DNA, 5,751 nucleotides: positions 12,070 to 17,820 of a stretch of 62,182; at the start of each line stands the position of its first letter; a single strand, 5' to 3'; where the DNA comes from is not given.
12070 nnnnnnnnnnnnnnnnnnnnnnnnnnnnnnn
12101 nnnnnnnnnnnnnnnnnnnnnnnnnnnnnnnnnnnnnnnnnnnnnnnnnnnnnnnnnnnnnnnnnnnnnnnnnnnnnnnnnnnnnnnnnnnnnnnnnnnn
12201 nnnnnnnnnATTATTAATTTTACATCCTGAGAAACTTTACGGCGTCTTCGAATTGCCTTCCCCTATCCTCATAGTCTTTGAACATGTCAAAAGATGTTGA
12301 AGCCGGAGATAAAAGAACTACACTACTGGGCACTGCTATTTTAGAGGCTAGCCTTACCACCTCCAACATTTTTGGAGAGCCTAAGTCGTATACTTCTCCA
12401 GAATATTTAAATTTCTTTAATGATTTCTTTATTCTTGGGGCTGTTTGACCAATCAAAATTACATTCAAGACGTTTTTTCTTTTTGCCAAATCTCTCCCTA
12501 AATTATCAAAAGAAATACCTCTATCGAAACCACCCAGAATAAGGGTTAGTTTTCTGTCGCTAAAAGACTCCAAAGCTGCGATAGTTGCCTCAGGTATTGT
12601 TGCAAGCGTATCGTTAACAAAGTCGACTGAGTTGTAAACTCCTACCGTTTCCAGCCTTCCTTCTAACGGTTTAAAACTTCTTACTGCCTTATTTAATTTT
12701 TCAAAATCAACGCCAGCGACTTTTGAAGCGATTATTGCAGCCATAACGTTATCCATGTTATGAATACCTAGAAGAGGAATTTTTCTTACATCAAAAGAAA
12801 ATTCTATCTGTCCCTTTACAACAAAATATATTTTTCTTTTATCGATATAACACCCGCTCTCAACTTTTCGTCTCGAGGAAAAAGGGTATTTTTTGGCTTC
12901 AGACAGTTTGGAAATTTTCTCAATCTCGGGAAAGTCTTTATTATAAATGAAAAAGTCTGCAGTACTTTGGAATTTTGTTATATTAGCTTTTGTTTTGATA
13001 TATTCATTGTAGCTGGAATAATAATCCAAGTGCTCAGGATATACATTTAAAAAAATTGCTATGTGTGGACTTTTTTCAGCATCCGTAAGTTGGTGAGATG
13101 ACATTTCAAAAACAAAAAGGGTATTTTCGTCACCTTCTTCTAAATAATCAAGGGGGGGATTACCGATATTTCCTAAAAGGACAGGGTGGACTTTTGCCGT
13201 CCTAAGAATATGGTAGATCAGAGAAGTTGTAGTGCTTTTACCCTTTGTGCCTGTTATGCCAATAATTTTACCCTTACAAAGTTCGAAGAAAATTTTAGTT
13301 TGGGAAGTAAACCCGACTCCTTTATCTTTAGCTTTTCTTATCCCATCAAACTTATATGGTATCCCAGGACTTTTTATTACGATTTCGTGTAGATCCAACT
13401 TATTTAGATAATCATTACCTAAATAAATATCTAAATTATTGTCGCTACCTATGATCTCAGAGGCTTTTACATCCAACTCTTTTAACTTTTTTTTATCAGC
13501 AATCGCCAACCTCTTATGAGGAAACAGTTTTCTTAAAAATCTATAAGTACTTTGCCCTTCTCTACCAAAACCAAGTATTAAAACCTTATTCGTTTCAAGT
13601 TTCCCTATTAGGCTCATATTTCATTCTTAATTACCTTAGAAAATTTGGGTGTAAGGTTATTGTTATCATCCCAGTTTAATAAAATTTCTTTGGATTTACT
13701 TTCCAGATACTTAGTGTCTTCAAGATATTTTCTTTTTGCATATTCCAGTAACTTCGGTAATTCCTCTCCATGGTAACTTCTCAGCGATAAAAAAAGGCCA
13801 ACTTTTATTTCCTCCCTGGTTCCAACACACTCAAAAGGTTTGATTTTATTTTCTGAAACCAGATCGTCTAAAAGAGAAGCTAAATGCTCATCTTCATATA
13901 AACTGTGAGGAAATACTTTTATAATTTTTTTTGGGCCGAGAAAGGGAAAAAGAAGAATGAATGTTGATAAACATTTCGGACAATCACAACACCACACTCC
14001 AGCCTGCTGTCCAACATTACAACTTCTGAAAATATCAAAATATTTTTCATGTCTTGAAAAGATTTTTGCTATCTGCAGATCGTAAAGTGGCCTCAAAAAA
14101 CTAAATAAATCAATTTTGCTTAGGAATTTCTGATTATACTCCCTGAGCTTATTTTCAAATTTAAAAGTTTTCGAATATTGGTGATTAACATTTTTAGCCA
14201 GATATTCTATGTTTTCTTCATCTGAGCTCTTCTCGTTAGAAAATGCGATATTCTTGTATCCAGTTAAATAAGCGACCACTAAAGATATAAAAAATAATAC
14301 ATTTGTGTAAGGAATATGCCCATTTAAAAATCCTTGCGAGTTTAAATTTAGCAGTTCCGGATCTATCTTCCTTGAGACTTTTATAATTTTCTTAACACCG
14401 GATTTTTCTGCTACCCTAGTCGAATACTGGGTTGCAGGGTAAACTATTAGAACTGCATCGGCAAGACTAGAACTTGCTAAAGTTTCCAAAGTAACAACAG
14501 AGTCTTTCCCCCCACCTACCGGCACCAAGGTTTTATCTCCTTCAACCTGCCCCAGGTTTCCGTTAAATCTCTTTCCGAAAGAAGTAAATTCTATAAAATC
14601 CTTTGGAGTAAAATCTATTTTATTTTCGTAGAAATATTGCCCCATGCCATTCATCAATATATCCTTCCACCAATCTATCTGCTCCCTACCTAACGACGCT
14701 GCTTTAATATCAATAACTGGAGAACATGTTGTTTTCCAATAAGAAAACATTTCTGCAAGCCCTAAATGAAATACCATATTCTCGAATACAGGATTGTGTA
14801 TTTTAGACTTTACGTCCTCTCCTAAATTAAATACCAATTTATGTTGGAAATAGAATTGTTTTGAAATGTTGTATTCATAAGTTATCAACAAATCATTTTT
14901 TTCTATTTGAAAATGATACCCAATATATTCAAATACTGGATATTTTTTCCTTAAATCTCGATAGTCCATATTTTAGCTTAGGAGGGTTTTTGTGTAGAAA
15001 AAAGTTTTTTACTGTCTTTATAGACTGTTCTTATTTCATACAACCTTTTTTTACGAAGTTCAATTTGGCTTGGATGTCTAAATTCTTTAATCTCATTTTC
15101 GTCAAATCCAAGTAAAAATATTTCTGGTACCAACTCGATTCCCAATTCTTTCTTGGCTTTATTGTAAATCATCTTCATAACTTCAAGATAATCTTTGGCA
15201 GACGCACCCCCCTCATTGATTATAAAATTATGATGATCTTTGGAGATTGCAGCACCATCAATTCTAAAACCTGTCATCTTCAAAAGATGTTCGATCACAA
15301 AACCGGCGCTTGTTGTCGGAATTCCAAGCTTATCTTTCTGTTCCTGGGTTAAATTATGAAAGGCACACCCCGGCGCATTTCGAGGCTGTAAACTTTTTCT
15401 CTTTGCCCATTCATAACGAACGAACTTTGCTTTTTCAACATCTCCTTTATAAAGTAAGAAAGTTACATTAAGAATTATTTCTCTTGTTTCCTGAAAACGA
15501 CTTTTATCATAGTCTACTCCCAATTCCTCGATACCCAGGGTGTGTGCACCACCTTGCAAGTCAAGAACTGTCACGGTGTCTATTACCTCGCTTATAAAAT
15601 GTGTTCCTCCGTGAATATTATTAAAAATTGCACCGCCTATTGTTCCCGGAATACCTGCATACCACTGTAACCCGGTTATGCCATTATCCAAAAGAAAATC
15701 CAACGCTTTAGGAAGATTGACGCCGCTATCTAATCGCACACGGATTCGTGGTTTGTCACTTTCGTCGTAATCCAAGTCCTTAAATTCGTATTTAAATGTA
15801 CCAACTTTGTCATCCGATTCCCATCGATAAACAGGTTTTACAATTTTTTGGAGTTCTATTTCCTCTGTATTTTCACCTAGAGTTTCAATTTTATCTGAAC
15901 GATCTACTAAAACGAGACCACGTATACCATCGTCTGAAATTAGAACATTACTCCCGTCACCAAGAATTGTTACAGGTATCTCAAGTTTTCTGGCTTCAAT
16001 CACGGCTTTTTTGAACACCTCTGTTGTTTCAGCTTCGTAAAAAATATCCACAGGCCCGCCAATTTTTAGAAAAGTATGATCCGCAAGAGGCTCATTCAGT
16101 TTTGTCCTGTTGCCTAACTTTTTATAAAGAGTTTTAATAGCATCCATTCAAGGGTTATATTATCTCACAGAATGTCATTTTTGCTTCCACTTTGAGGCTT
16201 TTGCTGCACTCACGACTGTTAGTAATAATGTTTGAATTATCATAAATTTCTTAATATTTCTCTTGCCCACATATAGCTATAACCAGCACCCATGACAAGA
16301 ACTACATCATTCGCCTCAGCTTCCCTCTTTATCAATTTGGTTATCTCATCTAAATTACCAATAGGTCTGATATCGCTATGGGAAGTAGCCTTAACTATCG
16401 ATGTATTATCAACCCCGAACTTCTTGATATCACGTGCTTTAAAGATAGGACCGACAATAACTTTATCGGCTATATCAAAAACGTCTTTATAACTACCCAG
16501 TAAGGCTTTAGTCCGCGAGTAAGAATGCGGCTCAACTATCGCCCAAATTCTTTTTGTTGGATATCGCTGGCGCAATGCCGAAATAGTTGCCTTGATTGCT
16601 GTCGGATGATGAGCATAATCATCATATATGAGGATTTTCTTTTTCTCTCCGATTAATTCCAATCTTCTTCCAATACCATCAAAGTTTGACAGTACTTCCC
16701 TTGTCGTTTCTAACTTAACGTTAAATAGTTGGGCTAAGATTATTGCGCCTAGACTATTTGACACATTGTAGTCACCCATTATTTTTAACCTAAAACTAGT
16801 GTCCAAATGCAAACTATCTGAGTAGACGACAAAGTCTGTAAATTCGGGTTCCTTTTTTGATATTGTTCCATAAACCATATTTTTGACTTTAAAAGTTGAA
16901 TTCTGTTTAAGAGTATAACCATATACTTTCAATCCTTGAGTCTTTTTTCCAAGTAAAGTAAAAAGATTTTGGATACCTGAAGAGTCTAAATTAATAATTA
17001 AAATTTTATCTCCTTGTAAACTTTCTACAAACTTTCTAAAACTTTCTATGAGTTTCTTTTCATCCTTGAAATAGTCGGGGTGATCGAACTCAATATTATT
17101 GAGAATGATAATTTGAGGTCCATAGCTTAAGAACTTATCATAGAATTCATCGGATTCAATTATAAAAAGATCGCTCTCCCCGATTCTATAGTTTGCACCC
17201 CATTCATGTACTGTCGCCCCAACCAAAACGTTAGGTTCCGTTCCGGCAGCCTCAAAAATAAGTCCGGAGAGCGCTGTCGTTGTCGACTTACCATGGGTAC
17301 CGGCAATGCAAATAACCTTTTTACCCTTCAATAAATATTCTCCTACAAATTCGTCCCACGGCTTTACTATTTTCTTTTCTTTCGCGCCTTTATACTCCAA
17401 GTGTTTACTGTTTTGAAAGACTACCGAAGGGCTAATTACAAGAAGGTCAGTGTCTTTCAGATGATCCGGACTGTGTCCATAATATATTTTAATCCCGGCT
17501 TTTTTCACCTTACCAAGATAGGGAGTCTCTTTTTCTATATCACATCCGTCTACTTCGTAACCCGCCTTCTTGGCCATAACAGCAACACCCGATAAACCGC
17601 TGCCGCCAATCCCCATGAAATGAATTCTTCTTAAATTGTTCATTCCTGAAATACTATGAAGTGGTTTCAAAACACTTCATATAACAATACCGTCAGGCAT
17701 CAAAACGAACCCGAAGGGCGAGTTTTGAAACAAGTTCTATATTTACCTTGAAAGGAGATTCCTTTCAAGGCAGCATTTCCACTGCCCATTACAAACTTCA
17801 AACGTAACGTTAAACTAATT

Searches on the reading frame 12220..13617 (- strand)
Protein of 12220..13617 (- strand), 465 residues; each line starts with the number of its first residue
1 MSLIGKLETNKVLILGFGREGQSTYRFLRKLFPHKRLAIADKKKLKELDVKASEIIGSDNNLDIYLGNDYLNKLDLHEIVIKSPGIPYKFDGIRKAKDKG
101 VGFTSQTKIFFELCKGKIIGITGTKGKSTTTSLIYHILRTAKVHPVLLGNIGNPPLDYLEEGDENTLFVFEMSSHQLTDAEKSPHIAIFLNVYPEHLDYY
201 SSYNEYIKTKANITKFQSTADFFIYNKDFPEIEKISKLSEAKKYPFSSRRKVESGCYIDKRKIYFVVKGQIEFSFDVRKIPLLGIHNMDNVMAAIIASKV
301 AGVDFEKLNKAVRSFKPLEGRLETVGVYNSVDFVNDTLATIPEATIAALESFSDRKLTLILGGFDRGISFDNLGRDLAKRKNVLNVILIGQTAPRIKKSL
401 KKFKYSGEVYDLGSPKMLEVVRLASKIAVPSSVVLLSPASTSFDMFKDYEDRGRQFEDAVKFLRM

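Call 4: search_protein_families(library=pfam, proteins=[window:12220-13617:-])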
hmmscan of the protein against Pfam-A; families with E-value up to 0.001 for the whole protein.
window:12220-13617:- (465 aa): 3 families
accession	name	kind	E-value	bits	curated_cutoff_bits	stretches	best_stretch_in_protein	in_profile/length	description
PF08245.18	Mur_ligase_M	-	3.5e-29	102.6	24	1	121-297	1-199/200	Mur ligase middle domain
PF02875.26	Mur_ligase_C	-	5.3e-08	34.2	28.4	1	320-439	1-126/127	Mur ligase, glutamate ligase domain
PF21799.2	MurD-like_N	-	6.7e-05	23.5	27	1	11-101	2-84/88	Mur ligase MurD-like, N-terminal domain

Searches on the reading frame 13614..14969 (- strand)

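Call 4: search_protein_families(library=pfam, proteins=[window:13614-14969:-])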
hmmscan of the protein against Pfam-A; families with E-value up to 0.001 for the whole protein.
window:13614-14969:- (451 aa): 0 families

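Call 18: search_protein_families(library=pfam, proteins=[window:13614-14969:-], max_evalue=0.1)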
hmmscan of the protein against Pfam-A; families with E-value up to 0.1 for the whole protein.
window:13614-14969:- (451 aa): 1 family
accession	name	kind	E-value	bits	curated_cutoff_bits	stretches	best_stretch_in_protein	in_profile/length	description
PF14178.11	YppF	-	0.049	14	24.7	0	393-418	10-35/59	YppF-like protein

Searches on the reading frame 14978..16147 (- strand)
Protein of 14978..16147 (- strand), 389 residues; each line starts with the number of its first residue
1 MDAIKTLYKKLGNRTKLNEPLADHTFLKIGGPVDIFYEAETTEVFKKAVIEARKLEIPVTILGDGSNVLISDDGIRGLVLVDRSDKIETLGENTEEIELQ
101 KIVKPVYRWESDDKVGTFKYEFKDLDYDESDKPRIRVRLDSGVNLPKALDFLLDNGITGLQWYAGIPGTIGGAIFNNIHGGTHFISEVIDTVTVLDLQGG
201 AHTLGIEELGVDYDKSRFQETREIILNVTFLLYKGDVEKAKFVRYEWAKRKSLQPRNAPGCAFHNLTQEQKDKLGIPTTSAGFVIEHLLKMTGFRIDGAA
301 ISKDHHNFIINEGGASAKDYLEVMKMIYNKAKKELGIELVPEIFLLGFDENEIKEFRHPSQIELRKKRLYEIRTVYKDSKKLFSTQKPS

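Call 4: search_protein_families(library=pfam, proteins=[window:14978-16147:-])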
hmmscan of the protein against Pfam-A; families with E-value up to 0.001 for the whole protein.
window:14978-16147:- (389 aa): 2 families
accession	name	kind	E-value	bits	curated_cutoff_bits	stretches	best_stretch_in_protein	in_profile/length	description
PF02873.21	MurB_C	-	5.3e-16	59.1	27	1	247-344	10-97/99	UDP-N-acetylenolpyruvoylglucosamine reductase, C-terminal domain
PF01565.28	FAD_binding_4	-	6.1e-15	55.6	26.4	1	131-203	60-137/139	FAD binding domain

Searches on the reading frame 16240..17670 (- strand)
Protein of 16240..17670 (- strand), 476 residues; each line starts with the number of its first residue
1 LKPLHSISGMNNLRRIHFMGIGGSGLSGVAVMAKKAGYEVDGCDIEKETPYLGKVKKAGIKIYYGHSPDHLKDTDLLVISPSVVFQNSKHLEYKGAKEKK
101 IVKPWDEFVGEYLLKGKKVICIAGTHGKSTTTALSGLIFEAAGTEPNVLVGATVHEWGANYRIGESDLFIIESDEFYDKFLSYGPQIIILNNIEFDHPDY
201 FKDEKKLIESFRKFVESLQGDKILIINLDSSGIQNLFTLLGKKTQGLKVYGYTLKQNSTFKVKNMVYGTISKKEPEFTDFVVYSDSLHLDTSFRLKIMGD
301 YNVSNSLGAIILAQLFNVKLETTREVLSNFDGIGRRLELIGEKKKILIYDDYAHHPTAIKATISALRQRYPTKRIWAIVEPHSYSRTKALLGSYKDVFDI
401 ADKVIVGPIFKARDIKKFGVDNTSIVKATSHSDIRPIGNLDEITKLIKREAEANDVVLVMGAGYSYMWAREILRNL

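Call 4: search_protein_families(library=pfam, proteins=[window:16240-17670:-])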
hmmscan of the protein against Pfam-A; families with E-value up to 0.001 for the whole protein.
window:16240-17670:- (476 aa): 4 families
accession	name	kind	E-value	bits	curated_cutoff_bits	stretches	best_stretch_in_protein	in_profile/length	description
PF02875.26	Mur_ligase_C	-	1.7e-21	77.8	28.4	1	335-463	1-127/127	Mur ligase, glutamate ligase domain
PF08245.18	Mur_ligase_M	-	2.7e-18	67.1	24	1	122-313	1-200/200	Mur ligase middle domain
PF01225.30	Mur_ligase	-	2.6e-16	60.2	21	1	15-102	1-79/95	Mur ligase family, catalytic domain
PF21799.2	MurD-like_N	-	8.2e-05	23.2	27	1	17-88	4-74/88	Mur ligase MurD-like, N-terminal domain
